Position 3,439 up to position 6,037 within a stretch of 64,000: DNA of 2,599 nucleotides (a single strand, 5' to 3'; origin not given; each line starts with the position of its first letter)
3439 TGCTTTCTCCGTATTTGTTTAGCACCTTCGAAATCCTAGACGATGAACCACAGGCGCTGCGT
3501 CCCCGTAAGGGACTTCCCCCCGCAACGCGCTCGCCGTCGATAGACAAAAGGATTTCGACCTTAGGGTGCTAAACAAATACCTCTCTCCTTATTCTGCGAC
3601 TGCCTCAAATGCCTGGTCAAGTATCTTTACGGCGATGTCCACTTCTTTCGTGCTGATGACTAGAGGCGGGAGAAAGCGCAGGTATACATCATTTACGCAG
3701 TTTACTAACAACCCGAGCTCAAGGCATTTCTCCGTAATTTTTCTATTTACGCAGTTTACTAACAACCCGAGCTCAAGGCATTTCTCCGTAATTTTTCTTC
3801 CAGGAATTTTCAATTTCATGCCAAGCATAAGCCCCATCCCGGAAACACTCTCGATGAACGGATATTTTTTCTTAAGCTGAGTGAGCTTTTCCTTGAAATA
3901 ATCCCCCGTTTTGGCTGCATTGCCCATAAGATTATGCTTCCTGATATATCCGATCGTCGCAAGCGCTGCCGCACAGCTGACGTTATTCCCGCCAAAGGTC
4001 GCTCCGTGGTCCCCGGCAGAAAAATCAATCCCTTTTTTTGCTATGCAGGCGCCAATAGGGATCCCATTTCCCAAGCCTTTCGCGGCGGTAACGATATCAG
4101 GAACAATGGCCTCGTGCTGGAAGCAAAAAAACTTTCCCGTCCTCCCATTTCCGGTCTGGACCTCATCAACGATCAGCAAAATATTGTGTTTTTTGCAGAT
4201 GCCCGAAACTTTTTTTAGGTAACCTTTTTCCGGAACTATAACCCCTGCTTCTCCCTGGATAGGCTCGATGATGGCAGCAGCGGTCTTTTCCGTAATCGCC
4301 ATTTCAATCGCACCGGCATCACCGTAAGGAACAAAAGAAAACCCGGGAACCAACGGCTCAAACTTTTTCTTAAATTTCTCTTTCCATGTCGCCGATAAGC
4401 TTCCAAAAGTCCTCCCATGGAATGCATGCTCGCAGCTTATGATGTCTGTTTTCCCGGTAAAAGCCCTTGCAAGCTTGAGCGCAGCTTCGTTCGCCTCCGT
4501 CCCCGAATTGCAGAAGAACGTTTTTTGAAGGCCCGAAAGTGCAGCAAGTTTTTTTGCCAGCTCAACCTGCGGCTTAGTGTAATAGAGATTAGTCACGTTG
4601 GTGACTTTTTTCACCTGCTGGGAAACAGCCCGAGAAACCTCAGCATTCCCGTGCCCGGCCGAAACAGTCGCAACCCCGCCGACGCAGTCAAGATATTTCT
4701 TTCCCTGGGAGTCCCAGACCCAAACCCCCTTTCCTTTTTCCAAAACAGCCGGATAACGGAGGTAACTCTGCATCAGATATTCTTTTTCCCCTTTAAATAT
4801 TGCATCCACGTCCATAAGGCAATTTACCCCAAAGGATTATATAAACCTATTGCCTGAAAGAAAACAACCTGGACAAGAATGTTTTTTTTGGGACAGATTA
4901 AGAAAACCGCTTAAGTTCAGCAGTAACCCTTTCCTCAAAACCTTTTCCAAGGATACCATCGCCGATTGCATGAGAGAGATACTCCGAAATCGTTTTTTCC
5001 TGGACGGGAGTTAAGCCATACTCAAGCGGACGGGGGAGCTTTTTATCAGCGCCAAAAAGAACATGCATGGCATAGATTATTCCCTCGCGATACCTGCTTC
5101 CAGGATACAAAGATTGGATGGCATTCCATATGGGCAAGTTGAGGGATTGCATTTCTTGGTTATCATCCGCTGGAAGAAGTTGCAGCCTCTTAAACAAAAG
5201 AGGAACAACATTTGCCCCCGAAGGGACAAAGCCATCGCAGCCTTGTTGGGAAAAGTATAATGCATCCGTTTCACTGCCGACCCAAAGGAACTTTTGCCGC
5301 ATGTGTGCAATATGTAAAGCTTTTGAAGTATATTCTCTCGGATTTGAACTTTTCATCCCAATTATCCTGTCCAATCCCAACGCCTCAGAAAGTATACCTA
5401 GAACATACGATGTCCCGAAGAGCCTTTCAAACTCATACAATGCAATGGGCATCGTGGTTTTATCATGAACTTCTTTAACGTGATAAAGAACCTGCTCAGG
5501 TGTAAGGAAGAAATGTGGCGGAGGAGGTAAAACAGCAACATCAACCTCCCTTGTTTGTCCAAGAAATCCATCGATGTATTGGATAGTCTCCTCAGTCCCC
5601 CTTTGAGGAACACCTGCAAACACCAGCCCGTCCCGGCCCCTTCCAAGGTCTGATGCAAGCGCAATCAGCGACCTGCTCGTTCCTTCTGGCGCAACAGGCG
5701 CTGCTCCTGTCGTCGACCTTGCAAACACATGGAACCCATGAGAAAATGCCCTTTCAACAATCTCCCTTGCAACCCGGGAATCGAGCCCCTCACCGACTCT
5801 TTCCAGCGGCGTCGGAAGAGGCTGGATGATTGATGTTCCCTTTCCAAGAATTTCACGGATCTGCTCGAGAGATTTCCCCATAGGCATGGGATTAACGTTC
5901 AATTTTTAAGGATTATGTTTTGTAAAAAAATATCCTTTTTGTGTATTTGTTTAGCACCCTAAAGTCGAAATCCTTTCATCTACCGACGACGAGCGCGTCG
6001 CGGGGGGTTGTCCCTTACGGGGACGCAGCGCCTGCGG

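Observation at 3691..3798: Perfect in-frame 54-bp tandem duplication inside argD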

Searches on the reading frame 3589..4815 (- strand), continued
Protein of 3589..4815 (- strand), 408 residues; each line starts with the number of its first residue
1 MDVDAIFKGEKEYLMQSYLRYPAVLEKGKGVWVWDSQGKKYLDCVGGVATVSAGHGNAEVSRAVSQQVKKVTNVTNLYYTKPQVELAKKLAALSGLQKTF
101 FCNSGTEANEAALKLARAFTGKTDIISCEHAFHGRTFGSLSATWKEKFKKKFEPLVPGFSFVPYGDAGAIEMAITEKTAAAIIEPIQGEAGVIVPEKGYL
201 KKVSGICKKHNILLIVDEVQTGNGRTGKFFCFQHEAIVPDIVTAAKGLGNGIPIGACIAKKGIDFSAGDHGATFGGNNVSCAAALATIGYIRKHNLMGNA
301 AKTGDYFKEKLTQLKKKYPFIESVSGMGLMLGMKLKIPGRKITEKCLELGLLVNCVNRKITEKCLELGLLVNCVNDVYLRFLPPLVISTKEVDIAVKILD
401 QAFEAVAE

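Call 51: fold_search(model_id=the predicted structure, library=pdb)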
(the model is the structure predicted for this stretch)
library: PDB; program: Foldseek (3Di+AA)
matches with E <= 10: 1906; with E <= 0.001: 1624
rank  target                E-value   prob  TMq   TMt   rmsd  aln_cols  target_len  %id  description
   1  2ord_A                1.2e-44  1.00  0.90  0.94   1.9       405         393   38  Crystal structure of Acetylornithine aminotransferase (EC 2.6.1.11) (ACOAT) (TM1785) from Thermotoga maritima at 1.40  (released 2007-02-13)
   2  7nn1_A                1.5e-44  1.00  0.92  0.95   1.5       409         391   38  Crystal structure of Mycobacterium tuberculosis ArgD with prosthetic group pyridoxal 5'-phosphate (released 2021-06-30)
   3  2e54                  5.5e-44  1.00  0.89  0.94   1.9       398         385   39  Crystal structure of acetylornithine aminotransferase from Thermotoga maritima (released 2007-06-19)
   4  1vef_A                2.1e-43  1.00  0.90  0.95   1.5       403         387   39  Acetylornithine aminotransferase from Thermus thermophilus HB8 (released 2005-08-02)
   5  3nx3_B                4.4e-42  1.00  0.87  0.93   2.7       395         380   37  Crystal structure of acetylornithine aminotransferase (argD) from Campylobacter jejuni (released 2010-08-25)
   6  2eh6_A                5.9e-42  1.00  0.86  0.94   2.2       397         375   44  Crystal structure of acetylornithine aminotransferase from Aquifex aeolicus VF5 (released 2007-09-11)
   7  2byl_A                5.9e-42  1.00  0.91  0.92   2.1       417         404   31  Structure of ornithine aminotransferase triple mutant Y85I Y55A G320F (released 2005-09-07)
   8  4zwm_A                1.1e-41  1.00  0.92  0.89   2.1       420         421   32  2.3 A resolution crystal structure of the ornithine aminotransferase from Toxoplasma gondii ME49 (released 2015-06-03)
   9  4adb_C                1.7e-41  1.00  0.91  0.93   2.5       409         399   33  Structural and functional study of succinyl-ornithine transaminase from E. coli (released 2013-01-16)
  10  4adb_A                2.0e-41  1.00  0.90  0.92   2.5       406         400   34  Structural and functional study of succinyl-ornithine transaminase from E. coli (released 2013-01-16)
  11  3nx3_A                2.4e-41  1.00  0.87  0.92   2.7       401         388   37  Crystal structure of acetylornithine aminotransferase (argD) from Campylobacter jejuni (released 2010-08-25)
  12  5eav_B                2.5e-41  1.00  0.91  0.89   2.1       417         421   32  Unliganded structure of the ornithine aminotransferase from Toxoplasma gondii (released 2015-11-18)
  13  8ht4_A                2.6e-41  1.00  0.87  0.91   2.1       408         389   38  Crystal structure of Acetylornithine aminotransferase complex with PLP from Corynebacterium glutamicum (released 2024-01-17)
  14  4uox_B                3.0e-41  1.00  0.91  0.82   3.0       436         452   36  Crystal structure of YgjG in complex with Pyridoxal-5'-phosphate and putrescine (released 2014-12-10)
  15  6hx7_A                3.1e-41  1.00  0.90  0.94   1.6       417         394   32  Crystal structure of human R180T variant of ORNITHINE AMINOTRANSFERASE at 1.8 Angstrom (released 2019-06-05)
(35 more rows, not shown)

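Call 67: list_cluster_members(proteins=[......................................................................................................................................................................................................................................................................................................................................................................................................, window:3769-4815:-, window:3766-4815:-, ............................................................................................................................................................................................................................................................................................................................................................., window:3592-3720:-, window:3592-3717:-, window:3592-3723:-, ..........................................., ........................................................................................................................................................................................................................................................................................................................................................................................, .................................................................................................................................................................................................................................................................])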
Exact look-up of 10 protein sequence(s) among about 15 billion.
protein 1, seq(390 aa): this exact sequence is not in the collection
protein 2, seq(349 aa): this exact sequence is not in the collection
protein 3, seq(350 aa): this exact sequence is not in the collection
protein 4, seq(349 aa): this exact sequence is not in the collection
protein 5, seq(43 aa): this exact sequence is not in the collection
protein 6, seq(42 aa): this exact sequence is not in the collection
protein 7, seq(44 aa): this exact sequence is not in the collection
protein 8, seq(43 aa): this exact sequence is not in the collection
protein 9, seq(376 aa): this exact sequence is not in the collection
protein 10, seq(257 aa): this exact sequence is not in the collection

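Call 77: predict_structure(alignment_id=A5)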
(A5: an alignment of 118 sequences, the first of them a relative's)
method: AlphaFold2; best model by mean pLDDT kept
length: 390 residues; sequences in the alignment: 118
mean_pLDDT: 96.3   pTM: 0.94
mean pLDDT of the five models: 96.3, 95.9, 95.1, 94.6, 90.8
residues with pLDDT >= 90: 359; 70-90: 29; 50-70: 2; < 50: 0
segments of 3 or more residues with pLDDT < 50: none
pLDDT, mean of each block of 10 residues (from residue 1): 89 89 93 97 93 98 98 92 98 98 98 99 98 97 95 97 98 99 95 95 99 99 98 98 98 98 95 93 99 99 99 97 98 96 96 94 98 99 88
secondary structure, 60 per line:
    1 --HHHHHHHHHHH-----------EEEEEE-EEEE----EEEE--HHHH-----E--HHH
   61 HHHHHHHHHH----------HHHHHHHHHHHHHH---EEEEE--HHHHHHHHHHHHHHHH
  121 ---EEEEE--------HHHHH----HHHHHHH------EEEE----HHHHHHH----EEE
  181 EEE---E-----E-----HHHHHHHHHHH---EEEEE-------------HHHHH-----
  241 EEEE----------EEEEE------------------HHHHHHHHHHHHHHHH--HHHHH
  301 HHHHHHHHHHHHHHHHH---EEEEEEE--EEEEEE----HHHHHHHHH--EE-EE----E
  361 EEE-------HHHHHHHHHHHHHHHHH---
elements in order: H3-13 E25-30 E32-35 E40-43 H46-49 H58-70 H81-94 E98-102 H105-120 E124-128 H137-141 H146-152 E159-162 H167-173 E178-183 H199-209 E213-217 H231-235 E241-244 E255-259 H278-293 H296-317 E321-327 E330-335 H340-348 E360-363 H371-387

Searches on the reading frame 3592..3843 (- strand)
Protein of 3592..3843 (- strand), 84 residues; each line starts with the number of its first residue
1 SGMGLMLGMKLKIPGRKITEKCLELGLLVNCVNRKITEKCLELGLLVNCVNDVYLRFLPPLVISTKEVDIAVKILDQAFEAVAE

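Call 20: find_homologous_proteins(query=window:3592-3843:-, max_evalue=0.00001)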
Query seq(84 aa) (84 aa): 3 proteins with E <= 0.00001 among 8 candidates.
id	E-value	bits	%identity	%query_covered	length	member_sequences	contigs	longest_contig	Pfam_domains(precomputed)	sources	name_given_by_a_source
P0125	1.6e-29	119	63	93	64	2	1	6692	PF00202.28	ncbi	-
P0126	1.4e-10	59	52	73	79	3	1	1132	PF00202.28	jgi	jgi:acetylornithine/succinyldiaminopimelate/putrescine aminotransferase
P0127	3.6e-10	58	40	95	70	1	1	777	PF00202.28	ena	-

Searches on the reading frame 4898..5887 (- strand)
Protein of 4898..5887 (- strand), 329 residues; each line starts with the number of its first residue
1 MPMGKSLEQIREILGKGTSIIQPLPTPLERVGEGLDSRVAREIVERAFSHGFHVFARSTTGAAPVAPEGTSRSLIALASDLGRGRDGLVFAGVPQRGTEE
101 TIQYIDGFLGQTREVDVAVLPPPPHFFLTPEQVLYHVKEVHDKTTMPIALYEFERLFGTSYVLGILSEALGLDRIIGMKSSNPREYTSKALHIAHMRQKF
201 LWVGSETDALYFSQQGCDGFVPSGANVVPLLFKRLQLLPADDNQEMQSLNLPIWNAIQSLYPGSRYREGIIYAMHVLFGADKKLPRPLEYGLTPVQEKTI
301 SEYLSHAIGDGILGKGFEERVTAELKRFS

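Call 14: find_encoding_contigs(protein=window:4898-5887:-, flank=4000, max_places=10)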
Protein window:4898-5887:- (329 aa): 4 contigs read that carry it; 4 places shown.
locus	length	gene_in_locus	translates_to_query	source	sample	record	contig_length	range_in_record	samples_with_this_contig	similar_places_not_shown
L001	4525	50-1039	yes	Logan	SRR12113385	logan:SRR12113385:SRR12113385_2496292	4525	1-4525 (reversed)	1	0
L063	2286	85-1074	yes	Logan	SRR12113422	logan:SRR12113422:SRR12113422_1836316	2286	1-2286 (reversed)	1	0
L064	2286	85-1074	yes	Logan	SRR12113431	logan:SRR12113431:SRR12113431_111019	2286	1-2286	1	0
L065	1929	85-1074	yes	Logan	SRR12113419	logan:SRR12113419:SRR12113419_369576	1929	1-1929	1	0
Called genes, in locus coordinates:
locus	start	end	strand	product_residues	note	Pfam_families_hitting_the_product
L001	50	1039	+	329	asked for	PF00701:DHDPS (weak)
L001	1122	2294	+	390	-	PF00202:Aminotran_3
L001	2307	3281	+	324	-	PF01118:Semialdhyde_dh, PF22698:Semialdhyde_dhC_1, PF02774:Semialdhyde_dhC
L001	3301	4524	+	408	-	?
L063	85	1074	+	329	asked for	PF00701:DHDPS (weak)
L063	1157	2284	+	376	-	?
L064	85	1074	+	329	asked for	PF00701:DHDPS (weak)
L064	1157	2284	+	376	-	?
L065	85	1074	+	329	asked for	PF00701:DHDPS (weak)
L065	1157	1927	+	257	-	?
